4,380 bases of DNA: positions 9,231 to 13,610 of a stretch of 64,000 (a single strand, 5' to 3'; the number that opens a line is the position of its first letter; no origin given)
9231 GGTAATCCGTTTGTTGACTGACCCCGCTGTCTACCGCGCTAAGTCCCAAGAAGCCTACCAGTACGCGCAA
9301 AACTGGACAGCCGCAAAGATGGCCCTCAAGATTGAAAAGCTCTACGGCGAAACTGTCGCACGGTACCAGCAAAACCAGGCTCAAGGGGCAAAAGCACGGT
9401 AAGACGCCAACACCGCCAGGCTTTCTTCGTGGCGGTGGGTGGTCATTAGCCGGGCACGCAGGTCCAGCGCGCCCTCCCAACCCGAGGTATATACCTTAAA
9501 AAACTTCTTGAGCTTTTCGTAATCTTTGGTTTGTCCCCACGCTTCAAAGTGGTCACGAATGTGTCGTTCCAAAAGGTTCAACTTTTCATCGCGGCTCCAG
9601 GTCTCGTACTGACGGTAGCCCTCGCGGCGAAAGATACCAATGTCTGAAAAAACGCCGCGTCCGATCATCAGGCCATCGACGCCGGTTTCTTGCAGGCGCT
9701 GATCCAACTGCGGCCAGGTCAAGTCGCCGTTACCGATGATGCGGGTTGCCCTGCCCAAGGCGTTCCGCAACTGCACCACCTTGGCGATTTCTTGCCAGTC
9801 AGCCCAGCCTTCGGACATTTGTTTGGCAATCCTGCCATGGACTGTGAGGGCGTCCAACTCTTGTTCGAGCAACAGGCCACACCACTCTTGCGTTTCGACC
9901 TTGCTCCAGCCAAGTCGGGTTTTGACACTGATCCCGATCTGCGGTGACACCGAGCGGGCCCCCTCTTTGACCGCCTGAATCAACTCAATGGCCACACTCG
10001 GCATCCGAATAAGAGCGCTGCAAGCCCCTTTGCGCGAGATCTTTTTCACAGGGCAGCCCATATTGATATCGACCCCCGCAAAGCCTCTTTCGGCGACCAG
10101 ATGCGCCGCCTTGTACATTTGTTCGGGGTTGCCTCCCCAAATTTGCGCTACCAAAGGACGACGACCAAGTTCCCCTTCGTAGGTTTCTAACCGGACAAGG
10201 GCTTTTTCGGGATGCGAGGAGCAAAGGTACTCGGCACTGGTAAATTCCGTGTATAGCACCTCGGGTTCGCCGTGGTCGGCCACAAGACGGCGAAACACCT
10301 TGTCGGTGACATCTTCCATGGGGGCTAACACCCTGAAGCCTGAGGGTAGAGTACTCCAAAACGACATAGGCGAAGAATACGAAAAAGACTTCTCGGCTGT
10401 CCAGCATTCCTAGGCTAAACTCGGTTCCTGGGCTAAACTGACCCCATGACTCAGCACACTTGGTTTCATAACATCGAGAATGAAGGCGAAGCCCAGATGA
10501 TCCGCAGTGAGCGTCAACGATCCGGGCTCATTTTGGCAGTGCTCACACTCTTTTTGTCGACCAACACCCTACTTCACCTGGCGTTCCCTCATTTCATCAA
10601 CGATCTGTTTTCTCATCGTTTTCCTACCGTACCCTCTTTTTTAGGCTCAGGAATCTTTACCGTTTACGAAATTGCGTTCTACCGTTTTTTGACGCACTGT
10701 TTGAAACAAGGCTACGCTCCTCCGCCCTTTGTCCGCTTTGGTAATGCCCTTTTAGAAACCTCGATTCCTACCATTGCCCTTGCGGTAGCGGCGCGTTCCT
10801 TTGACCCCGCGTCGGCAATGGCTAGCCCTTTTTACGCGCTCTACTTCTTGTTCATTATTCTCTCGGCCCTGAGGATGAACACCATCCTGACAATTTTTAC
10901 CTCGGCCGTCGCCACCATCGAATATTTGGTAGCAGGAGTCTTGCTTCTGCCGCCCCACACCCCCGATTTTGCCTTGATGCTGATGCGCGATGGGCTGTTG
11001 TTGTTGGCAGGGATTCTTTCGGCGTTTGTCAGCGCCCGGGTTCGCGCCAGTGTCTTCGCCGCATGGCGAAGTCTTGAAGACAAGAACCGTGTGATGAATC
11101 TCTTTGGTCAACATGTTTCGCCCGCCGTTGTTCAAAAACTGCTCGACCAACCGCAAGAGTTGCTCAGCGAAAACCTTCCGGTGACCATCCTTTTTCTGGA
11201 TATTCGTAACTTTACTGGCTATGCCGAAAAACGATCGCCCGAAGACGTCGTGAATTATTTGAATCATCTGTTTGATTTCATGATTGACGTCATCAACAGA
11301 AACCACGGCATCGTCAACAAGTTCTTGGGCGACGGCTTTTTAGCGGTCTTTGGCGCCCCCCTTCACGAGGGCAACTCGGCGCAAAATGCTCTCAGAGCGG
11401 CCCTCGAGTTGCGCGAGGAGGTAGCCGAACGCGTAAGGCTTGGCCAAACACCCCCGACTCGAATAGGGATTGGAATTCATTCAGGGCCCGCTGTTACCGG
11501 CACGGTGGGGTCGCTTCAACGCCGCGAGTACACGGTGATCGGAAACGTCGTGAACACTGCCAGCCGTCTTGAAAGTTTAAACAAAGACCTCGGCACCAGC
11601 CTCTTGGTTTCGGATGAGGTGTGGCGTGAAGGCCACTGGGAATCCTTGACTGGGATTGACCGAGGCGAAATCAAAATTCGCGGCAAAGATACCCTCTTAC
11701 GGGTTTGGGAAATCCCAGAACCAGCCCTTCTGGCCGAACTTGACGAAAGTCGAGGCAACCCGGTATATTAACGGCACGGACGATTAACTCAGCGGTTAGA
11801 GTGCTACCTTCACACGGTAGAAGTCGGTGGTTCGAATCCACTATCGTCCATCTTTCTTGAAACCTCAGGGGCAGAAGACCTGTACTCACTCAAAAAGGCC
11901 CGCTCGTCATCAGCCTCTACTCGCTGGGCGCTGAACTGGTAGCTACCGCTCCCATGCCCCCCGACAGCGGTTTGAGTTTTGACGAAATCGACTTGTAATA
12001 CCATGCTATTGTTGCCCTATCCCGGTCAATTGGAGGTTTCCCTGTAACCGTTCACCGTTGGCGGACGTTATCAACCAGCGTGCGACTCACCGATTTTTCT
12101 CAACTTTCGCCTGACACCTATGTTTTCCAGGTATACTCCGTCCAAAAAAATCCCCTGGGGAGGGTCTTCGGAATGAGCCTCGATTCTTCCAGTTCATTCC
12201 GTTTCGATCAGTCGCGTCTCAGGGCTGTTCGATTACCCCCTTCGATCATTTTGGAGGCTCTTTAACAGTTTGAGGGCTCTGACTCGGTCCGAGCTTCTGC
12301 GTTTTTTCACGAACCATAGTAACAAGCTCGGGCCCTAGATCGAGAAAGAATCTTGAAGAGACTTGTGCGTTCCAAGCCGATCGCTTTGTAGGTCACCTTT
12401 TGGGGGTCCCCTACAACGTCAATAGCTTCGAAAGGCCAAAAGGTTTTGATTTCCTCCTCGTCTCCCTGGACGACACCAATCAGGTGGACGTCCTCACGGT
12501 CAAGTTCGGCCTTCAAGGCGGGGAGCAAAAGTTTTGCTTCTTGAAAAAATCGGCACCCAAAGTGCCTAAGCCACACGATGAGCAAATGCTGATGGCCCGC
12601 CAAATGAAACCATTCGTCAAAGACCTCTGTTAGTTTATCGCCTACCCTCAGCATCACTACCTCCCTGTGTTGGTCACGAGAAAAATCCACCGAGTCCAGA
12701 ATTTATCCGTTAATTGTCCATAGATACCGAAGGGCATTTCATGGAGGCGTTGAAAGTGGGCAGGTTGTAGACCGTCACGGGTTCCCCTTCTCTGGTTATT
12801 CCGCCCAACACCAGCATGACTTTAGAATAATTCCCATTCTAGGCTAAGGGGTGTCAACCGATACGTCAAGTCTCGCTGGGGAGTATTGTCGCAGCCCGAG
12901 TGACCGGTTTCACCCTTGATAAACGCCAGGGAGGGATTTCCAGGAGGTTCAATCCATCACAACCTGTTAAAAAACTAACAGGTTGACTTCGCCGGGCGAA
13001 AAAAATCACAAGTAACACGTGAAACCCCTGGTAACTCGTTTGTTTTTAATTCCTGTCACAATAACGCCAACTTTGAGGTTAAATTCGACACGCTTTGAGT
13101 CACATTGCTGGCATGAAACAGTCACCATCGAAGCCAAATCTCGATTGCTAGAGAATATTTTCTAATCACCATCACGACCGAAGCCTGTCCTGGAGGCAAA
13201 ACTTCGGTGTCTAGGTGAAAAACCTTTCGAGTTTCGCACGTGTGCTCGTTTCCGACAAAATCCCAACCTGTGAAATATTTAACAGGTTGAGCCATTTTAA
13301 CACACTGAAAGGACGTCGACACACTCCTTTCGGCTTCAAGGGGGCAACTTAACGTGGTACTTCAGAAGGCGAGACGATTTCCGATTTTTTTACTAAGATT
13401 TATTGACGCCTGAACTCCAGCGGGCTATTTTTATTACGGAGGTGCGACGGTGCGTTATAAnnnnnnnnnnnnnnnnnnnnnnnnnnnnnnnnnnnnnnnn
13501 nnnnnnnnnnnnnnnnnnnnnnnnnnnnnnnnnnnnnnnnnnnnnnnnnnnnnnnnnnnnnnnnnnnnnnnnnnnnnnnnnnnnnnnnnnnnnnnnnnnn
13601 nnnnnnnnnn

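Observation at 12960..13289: Twin 26-bp palindromes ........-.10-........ in a 760-bp divergent intergenic region between a PRXL2-like thioredoxin-fold gene and msrAB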

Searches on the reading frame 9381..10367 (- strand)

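Call 10: search_protein_families(library=pfam, proteins=[window:9381-10367:-])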
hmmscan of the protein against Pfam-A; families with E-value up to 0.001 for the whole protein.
window:9381-10367:- (328 aa): 1 family
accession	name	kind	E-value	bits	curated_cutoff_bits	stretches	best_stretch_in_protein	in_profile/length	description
PF01207.24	Dus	-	5.8e-54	183.8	20.4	1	14-320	2-302/311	Dihydrouridine synthase (Dus)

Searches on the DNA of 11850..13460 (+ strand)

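Call 63: search_rna_families(source=window, start=11850, end=13460, threshold=evalue, max_evalue=1)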
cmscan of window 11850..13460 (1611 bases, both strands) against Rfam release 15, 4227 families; matches with E-value up to 1: 1.
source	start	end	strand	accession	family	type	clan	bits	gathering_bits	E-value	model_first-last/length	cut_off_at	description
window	13257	13298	-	RF03650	mir-1290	Gene; miRNA;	-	19.3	82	0.99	20-61/76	no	mir-1290 microRNA precursor family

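Call 83: search_dna_similar(query=window:11852-13449:+, collection=plasmids, mode=distant, max_rows=8)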
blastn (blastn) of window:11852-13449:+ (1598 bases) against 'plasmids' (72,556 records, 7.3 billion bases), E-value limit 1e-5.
No match.

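Call 84: search_dna_similar(query=window:11852-13449:+, collection=phages, mode=distant, max_rows=8)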
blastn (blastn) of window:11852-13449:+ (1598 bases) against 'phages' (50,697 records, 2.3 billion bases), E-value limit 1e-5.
No match.
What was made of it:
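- Tried and rejected: None (calls 83, 84).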

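Call 86: build_rna_model(alignment_id=A5, structure=none)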
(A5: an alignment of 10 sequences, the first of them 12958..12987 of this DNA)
Model R1 built from alignment A5 (10 sequences, 30 columns); structure: none (sequence only).
model positions 30; base pairs 0; branch points 0; effective number of sequences 10; information 1.234 bits per position. No base pairs: searches with it score sequence only.

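Call 87: search_with_rna_model(model_id=R1, sources=[window, L001, L003, L135, L142], max_evalue=10)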
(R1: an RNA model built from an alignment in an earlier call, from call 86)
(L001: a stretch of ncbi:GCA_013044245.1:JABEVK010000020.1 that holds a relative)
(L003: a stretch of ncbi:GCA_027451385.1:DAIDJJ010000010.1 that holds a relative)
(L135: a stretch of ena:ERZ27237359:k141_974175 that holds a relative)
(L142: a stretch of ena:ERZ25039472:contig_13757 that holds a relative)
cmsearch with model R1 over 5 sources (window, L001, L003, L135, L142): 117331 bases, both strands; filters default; matches with E-value up to 10: 8.
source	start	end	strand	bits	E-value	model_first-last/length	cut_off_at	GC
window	13262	13291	-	34.8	2.2e-09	1-30/30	-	0.4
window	13262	13291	+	34.7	2.4e-09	1-30/30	-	0.4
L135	125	153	-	34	3.9e-09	2-30/30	-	0.34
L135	125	153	+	33.9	4.2e-09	1-29/30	-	0.34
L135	430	458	-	30.4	5.8e-08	1-29/30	-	0.41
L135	430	458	+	30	7.3e-08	2-30/30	-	0.41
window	12959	12986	-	29.8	8.6e-08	2-29/30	-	0.32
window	12959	12986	+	29.4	1.2e-07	2-29/30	-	0.32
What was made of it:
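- On Transcription-factor operator (generic): There are none in 117 kb at E<=10 (call 87).
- Checked: A profile built from all known copies finds nothing else at E<=10 in 117 kb of held sequence, which comprises the window, L001, L003, L135 and L142 (call 87).
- No other site exists in 117 kb of related sequence (call 87).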

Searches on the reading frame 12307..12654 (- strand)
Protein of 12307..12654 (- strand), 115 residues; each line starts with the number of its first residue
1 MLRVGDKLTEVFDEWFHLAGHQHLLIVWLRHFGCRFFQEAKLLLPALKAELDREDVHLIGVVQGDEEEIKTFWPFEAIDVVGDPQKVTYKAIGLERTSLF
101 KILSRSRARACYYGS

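Call 10: search_protein_families(library=pfam, proteins=[window:12307-12654:-])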
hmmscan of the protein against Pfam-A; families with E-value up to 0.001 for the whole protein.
window:12307-12654:- (115 aa): 1 family
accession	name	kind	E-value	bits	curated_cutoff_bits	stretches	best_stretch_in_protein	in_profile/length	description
PF13911.12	AhpC-TSA_2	-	2.4e-06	28.4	27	1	45-104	3-64/114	AhpC/TSA antioxidant enzyme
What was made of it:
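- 12307..12654 (-): Truncated AhpC-TSA_2 gene (115 aa), a probable pseudogene. Pfam PF13911 at 28.4 bits (call 10).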
